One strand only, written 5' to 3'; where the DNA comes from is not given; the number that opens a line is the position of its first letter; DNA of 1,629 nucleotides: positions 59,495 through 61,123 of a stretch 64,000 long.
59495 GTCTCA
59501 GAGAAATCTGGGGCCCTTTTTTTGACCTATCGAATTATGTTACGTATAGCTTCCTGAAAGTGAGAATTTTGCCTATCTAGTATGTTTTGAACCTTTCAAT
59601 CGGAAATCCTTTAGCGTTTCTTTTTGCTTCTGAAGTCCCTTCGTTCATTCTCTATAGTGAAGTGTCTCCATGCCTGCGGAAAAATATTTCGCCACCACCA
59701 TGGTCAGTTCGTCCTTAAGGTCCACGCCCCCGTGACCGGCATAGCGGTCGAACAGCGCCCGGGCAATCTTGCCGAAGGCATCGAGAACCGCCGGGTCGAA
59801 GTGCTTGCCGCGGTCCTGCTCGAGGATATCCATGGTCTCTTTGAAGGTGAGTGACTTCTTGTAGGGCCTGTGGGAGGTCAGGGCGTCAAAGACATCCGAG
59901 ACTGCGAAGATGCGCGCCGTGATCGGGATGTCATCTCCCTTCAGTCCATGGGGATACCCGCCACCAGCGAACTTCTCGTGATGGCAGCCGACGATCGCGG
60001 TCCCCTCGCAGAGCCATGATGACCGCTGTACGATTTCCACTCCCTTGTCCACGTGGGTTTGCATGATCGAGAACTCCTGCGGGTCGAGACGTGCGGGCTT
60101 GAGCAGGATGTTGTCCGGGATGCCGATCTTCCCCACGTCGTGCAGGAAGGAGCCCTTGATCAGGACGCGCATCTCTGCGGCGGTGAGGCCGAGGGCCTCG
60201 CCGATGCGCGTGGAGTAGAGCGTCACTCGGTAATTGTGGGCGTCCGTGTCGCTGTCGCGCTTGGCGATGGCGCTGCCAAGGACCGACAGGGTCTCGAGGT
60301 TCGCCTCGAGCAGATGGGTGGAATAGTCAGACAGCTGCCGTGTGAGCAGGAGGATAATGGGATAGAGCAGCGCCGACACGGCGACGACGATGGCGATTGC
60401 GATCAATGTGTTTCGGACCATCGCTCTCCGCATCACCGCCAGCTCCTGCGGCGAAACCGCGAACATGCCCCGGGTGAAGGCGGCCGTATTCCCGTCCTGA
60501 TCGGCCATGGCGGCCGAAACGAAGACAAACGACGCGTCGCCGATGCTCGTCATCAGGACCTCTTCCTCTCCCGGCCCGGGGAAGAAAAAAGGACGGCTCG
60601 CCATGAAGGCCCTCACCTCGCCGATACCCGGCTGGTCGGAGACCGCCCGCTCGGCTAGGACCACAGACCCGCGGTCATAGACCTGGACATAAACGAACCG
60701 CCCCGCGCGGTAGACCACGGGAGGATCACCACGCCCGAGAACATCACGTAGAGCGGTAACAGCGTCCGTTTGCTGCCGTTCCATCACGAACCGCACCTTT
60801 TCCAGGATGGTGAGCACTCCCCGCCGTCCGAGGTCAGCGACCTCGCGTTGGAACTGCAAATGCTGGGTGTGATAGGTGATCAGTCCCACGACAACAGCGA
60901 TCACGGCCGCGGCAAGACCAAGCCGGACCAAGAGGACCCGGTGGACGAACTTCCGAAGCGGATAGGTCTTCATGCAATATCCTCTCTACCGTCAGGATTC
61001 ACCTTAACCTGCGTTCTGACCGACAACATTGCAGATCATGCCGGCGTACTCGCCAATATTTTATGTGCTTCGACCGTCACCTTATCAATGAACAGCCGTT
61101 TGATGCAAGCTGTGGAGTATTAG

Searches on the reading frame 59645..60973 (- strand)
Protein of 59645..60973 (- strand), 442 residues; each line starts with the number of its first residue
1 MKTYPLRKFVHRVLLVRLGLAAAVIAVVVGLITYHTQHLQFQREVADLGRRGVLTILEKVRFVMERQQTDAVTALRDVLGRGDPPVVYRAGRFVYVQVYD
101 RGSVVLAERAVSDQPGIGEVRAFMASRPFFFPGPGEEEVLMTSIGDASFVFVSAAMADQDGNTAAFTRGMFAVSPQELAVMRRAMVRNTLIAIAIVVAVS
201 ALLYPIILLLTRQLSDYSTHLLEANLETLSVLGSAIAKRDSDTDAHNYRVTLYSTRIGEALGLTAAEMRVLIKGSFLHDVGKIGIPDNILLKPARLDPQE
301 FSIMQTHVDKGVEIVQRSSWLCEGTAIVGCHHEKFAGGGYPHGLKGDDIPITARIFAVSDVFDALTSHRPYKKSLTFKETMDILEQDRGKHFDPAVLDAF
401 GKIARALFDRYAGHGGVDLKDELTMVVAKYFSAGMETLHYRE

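Call 67: search_protein_families(library=pfam, proteins=[window:59645-60973:-], max_evalue=0.00001)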
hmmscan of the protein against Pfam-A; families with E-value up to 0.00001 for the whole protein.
window:59645-60973:- (442 aa): 2 families
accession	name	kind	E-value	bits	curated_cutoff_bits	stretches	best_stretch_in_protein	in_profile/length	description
PF13487.12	HD_5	-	7e-34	117.4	27.2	1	233-396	4-170/170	HD domain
PF01966.28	HD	-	7.5e-15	55.7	22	1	244-364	2-115/116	HD domain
